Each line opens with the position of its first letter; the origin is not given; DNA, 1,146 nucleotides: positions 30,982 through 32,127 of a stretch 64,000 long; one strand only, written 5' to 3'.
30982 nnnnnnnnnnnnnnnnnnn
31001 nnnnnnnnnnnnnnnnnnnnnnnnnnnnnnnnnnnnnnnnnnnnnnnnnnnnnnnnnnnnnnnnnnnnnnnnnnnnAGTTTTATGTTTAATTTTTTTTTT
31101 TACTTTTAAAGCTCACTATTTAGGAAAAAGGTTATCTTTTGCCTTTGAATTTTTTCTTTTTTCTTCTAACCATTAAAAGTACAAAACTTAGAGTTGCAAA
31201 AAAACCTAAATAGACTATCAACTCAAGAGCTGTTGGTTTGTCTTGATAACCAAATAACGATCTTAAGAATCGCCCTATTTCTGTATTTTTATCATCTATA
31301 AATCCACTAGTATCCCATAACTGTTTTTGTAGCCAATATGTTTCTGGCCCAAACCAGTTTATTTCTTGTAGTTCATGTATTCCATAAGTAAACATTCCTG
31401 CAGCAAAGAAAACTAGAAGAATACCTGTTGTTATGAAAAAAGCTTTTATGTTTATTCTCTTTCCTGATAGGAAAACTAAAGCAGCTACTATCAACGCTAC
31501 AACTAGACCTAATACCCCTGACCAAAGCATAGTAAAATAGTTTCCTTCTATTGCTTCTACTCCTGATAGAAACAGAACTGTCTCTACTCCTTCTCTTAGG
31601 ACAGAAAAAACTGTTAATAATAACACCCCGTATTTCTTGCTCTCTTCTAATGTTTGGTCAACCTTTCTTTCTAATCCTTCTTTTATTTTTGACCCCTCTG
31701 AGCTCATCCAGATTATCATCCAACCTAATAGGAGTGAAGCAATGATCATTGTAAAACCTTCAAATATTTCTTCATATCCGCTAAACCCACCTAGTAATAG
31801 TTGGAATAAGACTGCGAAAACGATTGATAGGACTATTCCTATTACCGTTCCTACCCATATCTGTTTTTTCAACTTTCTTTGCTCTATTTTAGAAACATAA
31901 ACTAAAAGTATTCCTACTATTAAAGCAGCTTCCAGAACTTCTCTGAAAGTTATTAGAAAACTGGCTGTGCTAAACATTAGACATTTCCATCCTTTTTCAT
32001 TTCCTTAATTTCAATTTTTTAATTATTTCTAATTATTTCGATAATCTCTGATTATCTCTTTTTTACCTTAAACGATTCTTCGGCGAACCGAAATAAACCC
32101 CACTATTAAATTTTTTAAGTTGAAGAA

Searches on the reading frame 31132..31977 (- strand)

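Call 21: search_protein_families(library=pfam, proteins=[window:31132-31977:-], max_evalue=0.001)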
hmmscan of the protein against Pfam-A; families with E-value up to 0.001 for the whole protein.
window:31132-31977:- (281 aa): 2 families
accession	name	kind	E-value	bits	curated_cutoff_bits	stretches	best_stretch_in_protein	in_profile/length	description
PF03239.20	FTR1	-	8.7e-49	166.8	25.3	1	5-269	3-272/284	Iron permease FTR1 family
PF03631.20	Virul_fac_BrkB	-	4.6e-06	26.9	33.7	1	14-89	167-242/259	Virulence factor BrkB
